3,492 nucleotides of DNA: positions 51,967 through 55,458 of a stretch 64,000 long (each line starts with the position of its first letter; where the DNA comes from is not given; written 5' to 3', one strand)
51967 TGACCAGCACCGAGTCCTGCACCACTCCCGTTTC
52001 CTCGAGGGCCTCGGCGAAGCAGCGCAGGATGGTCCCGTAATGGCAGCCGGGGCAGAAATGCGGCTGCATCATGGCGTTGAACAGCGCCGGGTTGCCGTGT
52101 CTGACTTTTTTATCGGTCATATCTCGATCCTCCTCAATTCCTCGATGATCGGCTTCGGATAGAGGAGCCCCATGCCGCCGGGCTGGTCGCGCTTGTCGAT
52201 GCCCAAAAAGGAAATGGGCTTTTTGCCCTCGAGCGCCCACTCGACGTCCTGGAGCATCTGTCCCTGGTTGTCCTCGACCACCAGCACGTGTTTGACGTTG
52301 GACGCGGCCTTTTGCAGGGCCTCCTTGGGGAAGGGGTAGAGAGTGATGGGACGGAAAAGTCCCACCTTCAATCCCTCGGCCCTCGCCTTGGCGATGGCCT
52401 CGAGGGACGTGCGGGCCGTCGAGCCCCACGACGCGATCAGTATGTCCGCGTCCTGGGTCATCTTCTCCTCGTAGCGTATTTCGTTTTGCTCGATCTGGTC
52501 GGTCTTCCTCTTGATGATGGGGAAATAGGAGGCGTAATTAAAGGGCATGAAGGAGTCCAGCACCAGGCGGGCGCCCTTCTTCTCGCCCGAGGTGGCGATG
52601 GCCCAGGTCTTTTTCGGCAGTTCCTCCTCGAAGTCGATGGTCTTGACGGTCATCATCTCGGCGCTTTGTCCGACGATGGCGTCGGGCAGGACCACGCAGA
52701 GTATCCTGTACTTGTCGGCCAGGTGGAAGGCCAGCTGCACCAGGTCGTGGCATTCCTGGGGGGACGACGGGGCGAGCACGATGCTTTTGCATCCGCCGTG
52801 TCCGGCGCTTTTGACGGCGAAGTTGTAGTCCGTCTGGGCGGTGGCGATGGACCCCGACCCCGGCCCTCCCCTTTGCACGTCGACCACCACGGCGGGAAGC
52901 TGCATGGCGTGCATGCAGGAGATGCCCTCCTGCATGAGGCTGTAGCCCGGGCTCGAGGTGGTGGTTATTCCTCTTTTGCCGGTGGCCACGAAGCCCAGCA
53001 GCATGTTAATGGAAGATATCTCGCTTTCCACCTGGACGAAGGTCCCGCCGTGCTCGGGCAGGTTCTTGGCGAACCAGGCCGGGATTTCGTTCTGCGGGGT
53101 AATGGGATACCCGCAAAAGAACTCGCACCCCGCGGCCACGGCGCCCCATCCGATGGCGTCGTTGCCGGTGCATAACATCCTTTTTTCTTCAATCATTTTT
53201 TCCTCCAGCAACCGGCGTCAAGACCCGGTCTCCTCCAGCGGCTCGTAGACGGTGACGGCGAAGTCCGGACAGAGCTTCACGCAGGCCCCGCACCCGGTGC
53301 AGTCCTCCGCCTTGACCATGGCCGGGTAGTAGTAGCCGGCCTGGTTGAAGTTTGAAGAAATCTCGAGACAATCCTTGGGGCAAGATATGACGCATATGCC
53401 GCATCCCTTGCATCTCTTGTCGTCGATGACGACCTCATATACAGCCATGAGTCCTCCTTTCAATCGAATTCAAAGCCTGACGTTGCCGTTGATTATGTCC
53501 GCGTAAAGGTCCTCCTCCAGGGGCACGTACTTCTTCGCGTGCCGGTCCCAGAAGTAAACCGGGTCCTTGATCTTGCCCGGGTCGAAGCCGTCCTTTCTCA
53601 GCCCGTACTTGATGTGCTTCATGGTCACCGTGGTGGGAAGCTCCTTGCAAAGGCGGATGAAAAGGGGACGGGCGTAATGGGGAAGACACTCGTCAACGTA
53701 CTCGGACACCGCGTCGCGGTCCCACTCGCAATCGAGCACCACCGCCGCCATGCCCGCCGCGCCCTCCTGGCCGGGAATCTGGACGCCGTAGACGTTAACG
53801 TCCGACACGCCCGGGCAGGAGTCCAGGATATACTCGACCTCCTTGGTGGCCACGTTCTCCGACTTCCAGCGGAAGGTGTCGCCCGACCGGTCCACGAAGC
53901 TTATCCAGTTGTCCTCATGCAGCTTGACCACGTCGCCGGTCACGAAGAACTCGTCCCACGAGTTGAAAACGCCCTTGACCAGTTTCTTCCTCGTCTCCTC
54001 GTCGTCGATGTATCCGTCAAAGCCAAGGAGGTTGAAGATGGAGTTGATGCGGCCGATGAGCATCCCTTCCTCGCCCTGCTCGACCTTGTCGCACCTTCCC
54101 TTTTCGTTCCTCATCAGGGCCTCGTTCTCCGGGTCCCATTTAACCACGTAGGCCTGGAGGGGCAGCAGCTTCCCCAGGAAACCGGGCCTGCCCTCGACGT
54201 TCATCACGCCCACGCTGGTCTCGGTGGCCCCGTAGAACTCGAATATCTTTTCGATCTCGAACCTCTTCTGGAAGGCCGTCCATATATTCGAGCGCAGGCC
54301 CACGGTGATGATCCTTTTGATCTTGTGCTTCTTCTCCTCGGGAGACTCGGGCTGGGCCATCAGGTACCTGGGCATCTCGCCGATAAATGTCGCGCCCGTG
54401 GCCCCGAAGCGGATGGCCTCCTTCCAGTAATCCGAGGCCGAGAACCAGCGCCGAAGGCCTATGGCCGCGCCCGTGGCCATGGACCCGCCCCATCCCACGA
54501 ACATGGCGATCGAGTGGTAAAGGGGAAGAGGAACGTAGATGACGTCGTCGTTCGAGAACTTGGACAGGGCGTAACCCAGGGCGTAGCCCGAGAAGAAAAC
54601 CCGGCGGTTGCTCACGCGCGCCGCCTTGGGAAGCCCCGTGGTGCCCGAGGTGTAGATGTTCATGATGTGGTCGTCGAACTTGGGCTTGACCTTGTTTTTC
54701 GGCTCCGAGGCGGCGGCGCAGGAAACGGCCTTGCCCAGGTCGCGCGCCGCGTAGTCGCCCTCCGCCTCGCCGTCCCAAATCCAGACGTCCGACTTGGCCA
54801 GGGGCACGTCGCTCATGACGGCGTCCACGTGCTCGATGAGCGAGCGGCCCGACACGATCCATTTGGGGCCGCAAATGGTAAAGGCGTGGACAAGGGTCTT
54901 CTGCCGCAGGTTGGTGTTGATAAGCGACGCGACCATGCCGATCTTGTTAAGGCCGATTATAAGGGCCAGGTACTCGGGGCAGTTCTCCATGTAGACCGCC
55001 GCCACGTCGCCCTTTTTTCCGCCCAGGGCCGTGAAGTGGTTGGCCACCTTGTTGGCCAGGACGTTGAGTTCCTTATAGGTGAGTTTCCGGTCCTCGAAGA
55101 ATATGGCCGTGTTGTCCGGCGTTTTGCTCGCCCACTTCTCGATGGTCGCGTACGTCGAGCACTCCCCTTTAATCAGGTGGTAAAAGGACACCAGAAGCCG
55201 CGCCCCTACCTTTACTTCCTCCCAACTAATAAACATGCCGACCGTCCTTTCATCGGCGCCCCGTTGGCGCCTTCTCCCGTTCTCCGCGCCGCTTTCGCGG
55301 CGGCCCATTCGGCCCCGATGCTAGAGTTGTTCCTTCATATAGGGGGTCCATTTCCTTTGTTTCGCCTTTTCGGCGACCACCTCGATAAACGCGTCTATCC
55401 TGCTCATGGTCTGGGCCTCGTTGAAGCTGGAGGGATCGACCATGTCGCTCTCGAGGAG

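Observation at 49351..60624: Ten-gene coupled operon resembling a self-contained 2-oxoacid to 2-hydroxyacyl-CoA to enoyl-CoA module, built with ligases instead of a CoA-transferase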

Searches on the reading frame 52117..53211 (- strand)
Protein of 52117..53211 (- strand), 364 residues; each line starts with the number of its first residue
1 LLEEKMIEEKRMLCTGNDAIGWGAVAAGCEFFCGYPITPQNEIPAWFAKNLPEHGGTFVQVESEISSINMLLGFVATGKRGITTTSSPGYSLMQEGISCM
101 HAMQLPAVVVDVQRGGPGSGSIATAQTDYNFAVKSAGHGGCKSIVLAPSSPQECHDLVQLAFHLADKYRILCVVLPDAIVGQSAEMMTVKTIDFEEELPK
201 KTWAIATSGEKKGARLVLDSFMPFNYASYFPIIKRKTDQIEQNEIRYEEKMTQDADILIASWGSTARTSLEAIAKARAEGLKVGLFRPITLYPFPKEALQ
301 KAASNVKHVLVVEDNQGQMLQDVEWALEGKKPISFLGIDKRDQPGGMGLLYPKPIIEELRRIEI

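Call 5: search_protein_families(library=pfam, proteins=[window:52117-53211:-], max_evalue=0.001)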
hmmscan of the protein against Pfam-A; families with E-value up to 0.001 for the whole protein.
window:52117-53211:- (364 aa): 3 families
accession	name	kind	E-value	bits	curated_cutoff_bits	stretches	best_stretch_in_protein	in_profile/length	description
PF01855.24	POR_N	-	1.7e-45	156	27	1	23-205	2-183/231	Pyruvate flavodoxin/ferredoxin oxidoreductase, thiamine diP-bdg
PF17147.9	PFOR_II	-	5.2e-20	72.1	27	1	255-335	1-88/102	Pyruvate:ferredoxin oxidoreductase core domain II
PF02780.25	Transketolase_C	-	5.2e-09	36.5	25.9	1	252-316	7-71/124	Transketolase, C-terminal domain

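Call 6: search_protein_families(library=ncbifam, proteins=[window:52117-53211:-], max_evalue=0.001)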
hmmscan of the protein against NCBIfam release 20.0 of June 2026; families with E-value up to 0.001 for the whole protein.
window:52117-53211:- (364 aa): 13 families
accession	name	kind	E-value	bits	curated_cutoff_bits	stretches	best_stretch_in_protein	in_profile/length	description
NF005507.0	PRK07119.1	subfamily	1.2e-117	392.7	399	1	9-359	2-345/352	3-methyl-2-oxobutanoate dehydrogenase subunit VorB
NF006412.0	PRK08659.1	equivalog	3e-81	273.6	411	2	9-193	3-187/378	2-oxoacid:acceptor oxidoreductase subunit alpha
TIGR03710.1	OAFO_sf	subfamily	3.4e-76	257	482.75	2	3-204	185-386/561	2-oxoacid:acceptor oxidoreductase subunit alpha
NF007206.0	PRK09627.1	equivalog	1.3e-63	215.2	579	2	11-191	3-183/375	2-oxoglutarate synthase subunit alpha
NF041170.1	Oxoac_fdxalpha_Archa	equivalog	1.4e-43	149.1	800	2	5-193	229-426/636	2-oxoacid:ferredoxin oxidoreductase subunit alpha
NF040682.1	PorA_Arch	equivalog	2.2e-28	99.3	550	2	11-173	3-161/387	pyruvate synthase subunit PorA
NF006233.0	PRK08367.1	equivalog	8.4e-27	94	625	2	11-202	4-185/394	pyruvate ferredoxin oxidoreductase subunit alpha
NF045764.1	PhenlGlyoxDHPadG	equivalog_domain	2.9e-25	88.6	700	2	10-172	1-159/398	NADH-dependent phenylglyoxylate dehydrogenase subunit alpha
NF006232.0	PRK08366.1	equivalog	2.3e-24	85.8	646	2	11-181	7-173/394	2-ketoisovalerate ferredoxin oxidoreductase subunit alpha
NF007201.0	PRK09622.1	equivalog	1.3e-23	83.6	590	2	17-183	16-174/405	2-oxoacid:ferredoxin oxidoreductase subunit alpha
TIGR03336.1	IOR_alpha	equivalog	8.1e-19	67.4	650.9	1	11-323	2-296/595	indolepyruvate ferredoxin oxidoreductase subunit alpha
NF045791.1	OxalOxredalpha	equivalog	5e-13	48.8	500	2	247-314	254-321/395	oxalate oxidoreductase subunit alpha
TIGR02176.1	pyruv_ox_red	equivalog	3.4e-06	25.2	911.35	0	251-313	261-324/1167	pyruvate:ferredoxin (flavodoxin) oxidoreductase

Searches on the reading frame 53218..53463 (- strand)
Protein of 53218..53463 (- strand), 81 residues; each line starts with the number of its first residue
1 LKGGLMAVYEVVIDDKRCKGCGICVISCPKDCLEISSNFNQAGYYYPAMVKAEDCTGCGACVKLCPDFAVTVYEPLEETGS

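Call 5: search_protein_families(library=pfam, proteins=[window:53218-53463:-], max_evalue=0.001)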
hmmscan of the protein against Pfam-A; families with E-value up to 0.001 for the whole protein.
window:53218-53463:- (81 aa): 14 families
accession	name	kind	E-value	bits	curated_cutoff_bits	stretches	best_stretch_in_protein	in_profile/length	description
PF00037.32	Fer4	-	5.5e-12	45.4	21.1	2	51-69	4-22/24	4Fe-4S binding domain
PF12797.12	Fer4_2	-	2.4e-11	43.2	24.5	2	49-66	4-21/22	4Fe-4S binding domain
PF12838.12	Fer4_7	-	6.6e-11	43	27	1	17-66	1-49/52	4Fe-4S dicluster domain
PF13237.11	Fer4_10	-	9e-10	38.8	25.5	1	11-66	2-53/53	4Fe-4S dicluster domain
PF12800.12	Fer4_4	-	7.7e-09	35.6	24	1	53-66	2-15/17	4Fe-4S binding domain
PF14697.11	Fer4_21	-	2e-08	34.6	35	1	12-66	2-52/59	4Fe-4S dicluster domain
PF12837.12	Fer4_6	-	2.7e-08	33.8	25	1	11-31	2-22/24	4Fe-4S binding domain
PF25160.1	LdpA_Fe-S-bd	-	4.9e-08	33.1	27.6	1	7-35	17-45/49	LdpA Fe-S cluster-binding domain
PF13187.11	Fer4_9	-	8.1e-08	32.6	27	1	17-67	1-49/52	4Fe-4S dicluster domain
PF12798.12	Fer4_3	-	3.9e-05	24.6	27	0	55-66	1-12/15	4Fe-4S binding domain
PF13484.11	Fer4_16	-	7.5e-05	23.9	30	0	55-72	2-19/66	4Fe-4S double cluster binding domain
PF13459.11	Fer4_15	-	0.00031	21.8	22.4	0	53-68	6-21/66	4Fe-4S single cluster domain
PF17179.9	Fer4_22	-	0.00063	21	27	0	41-66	67-92/95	4Fe-4S dicluster domain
PF13183.11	Fer4_8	-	0.00088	20.2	27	0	52-72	2-22/68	4Fe-4S dicluster domain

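Call 6: search_protein_families(library=ncbifam, proteins=[window:53218-53463:-], max_evalue=0.001)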
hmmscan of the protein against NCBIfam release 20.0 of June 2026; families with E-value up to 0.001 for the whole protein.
window:53218-53463:- (81 aa): 68 families (the best 25 are shown)
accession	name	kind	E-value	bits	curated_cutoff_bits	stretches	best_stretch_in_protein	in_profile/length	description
NF042987.1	OGOR_delta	exception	1.6e-17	63.5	125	1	8-72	23-87/89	2-oxoglutarate ferredoxin oxidoreductase subunit delta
NF007205.0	PRK09626.1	equivalog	4e-13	49.3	93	1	10-74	11-75/105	2-oxoglutarate-acceptor oxidoreductase subunit OorD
NF043039.1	HgcAB_like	equivalog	2.3e-10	40.6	285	1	9-70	293-349/350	HgcAB-like fusion protein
NF040864.1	HgcB_ferredoxin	equivalog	1.6e-09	37.5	99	1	10-73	8-64/93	mercury methylation ferredoxin HgcB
NF042909.1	FMH_DH_FwdF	exception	2.4e-09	36.8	375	1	10-72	251-313/336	tungsten-dependent formylmethanofuran dehydrogenase subunit FwdF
TIGR02700.1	flavo_MJ0208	hypoth_equivalog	6.1e-09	35.5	251.35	1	10-71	142-195/234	dihydromethanopterin reductase (acceptor)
TIGR02179.1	PorD_KorD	subfamily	2e-08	34.2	60.05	1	11-36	50-75/78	2-oxoacid:acceptor oxidoreductase, delta subunit, pyruvate/2-ketoisovalerate family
NF004536.0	PRK05888.1-1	equivalog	5.1e-08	32.4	212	1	15-73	57-117/180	NADH-quinone oxidoreductase subunit NuoI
TIGR01971.1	NuoI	subfamily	5.9e-08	32.3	113.05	1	14-75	40-103/121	NADH-quinone oxidoreductase, chain I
NF005503.0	PRK07118.1-2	equivalog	1e-07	31.6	252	1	11-37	162-188/292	RnfABCDGE type electron transport complex subunit B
NF043069.1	T4HPD_activ_SAM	equivalog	1.1e-07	31.5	425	1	10-71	45-98/299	trans-4-hydroxy-L-proline dehydratase activase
NF041836.1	rnfB_Methano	equivalog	1.5e-07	31.1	445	1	12-35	241-264/265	Rnf electron transport complex subunit RnfB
TIGR01944.1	rnfB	subfamily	1.7e-07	31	68.7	1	10-38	138-165/190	RnfABCDGE type electron transport complex subunit B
TIGR02936.1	fdxN_nitrog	equivalog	1.9e-07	31.1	80.55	1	7-71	12-88/91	ferredoxin III, nif-specific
NF045790.1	OxalOxreddelta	equivalog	2.4e-07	30.2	230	1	10-72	254-308/316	oxalate oxidoreductase subunit delta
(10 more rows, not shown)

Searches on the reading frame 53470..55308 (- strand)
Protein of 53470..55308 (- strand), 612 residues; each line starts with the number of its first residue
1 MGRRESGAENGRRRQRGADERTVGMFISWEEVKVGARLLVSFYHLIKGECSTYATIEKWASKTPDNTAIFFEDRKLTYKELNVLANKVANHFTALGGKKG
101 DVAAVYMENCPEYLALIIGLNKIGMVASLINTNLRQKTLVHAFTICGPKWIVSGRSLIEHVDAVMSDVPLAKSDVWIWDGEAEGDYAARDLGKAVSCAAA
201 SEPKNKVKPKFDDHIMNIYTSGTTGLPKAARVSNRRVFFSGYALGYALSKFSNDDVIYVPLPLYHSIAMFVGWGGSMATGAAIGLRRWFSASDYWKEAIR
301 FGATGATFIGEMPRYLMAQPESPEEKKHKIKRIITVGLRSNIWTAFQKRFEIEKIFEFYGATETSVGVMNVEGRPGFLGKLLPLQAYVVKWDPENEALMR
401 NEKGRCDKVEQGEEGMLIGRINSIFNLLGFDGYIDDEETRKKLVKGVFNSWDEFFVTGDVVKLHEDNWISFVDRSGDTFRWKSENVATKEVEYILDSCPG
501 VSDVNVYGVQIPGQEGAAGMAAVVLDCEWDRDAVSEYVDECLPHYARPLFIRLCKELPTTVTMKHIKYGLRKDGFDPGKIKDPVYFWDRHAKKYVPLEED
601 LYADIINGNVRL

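Call 5: search_protein_families(library=pfam, proteins=[window:53470-55308:-], max_evalue=0.001)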
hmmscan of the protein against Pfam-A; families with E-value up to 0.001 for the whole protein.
window:53470-55308:- (612 aa): 2 families
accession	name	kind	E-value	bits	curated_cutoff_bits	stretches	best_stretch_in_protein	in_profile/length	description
PF00501.34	AMP-binding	-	1.3e-54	186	29.9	1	57-404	2-370/384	AMP-binding enzyme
PF13193.12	AMP-binding_C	-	2.3e-11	44.9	24.5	1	490-564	1-76/76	AMP-binding enzyme C-terminal domain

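Call 6: search_protein_families(library=ncbifam, proteins=[window:53470-55308:-], max_evalue=0.001)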
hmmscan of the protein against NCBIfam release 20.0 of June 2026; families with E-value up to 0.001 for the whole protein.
window:53470-55308:- (612 aa): 93 families (the best 25 are shown)
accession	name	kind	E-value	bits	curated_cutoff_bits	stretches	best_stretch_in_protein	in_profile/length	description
NF006134.1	PRK08279.1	equivalog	1.4e-187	625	625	1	50-611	44-604/605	long-chain-acyl-CoA synthetase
NF038342.1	FACL_FadD6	exception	6.9e-121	404.4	975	1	50-608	40-581/584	long-chain-acyl-CoA synthetase FadD6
NF004808.0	PRK06155.1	equivalog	2.1e-75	254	722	1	54-577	25-525/542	ATP-dependent acyl-CoA ligase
NF004837.0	PRK06187.1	subfamily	4.2e-63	213.4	476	1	52-573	10-521/531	long-chain-fatty-acid--CoA ligase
NF005947.1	PRK08008.1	equivalog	3.1e-51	174.5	651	1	57-568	14-515/518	crotonobetaine/carnitine-CoA ligase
NF005897.1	PRK07867.1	exception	2.6e-50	171.6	850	1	206-585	138-493/496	long-chain-fatty-acid--CoA ligase FadD17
NF006182.0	PRK08316.1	subfamily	3.6e-48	164.4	663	2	56-282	17-240/523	fatty acyl-CoA synthetase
NF052587.1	SterCoASynCasI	equivalog_domain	5e-48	163.9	900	1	103-599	55-531/550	steroid-22-oyl-CoA synthetase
NF009927.1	PRK13388.1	exception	1.3e-45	155.8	800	1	64-590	14-514/523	fatty-acid--CoA ligase FadD1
NF005898.0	PRK07868.1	equivalog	2.5e-41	141.4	925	1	56-606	453-986/994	acyl-CoA synthetase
NF009233.0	PRK12583.1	subfamily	2.1e-38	132.1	832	1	55-572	23-548/558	fatty acid CoA ligase family protein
NF005702.0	PRK07514.1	subfamily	1.5e-37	129.1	558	1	53-572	6-498/506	malonyl-CoA synthase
NF005863.0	PRK07798.1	subfamily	5.8e-36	124.1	543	1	56-555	10-512/540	acyl-CoA synthetase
NF052269.1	Staph_lig_FadD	equivalog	2.3e-35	121.9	650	1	71-571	23-490/499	long-chain-fatty-acid--CoA ligase FadD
NF004114.0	PRK05605.1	equivalog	2.1e-34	118.8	766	2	198-564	208-559/575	long-chain-fatty-acid--CoA ligase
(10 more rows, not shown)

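Call 46: search_solved_structures(query=window:53470-55308:-, max_evalue=1e-20)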
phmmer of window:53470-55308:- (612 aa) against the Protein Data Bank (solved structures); distinct sequences matched with E-value up to 1e-20: 13.
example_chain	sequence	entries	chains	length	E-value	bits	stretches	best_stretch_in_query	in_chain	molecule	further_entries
9vzp_A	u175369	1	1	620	2.6e-113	382.9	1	54-605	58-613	Long-chain fatty acid transport protein 2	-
20zn_A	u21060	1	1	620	1.8e-112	380.1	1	54-605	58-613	Long-chain fatty acid transport protein 2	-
3r44_A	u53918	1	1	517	6.1e-29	104.2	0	73-300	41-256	fatty acyl CoA synthetase FADD13 (FATTY-ACYL-CoA SYNTHETASE)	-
6mfy_A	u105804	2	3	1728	4.6e-23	84.8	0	54-565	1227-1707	Linear gramicidin synthase subunit A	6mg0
6mfz_A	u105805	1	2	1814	5.8e-23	84.4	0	55-565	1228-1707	Linear gramicidin synthase subunit A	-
9be3_A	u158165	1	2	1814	5.8e-23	84.4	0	55-565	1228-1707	Linear gramicidin synthase subunit A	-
9be4_A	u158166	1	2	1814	5.8e-23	84.4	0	55-565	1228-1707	Linear gramicidin synthase subunit A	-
9meh_A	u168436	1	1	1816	5.9e-23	84.4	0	55-565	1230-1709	Linear gramicidin synthase subunit A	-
3etc_A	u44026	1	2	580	1.9e-21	79.4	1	52-567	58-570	AMP-binding protein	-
4fuq_A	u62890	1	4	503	2.3e-21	79.2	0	74-565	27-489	Malonyl CoA synthetase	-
4fut_A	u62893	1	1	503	4e-21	78.3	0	74-559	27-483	Malonyl CoA synthetase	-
4gxr_A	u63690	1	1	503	8.7e-21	77.2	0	74-559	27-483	Malonyl CoA synthetase, Benzoate-CoA ligase Chimeric protein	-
4gxq_A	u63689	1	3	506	9.8e-21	77.1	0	74-531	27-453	Malonyl CoA synthetase, Benzoate-CoA ligase Chimeric protein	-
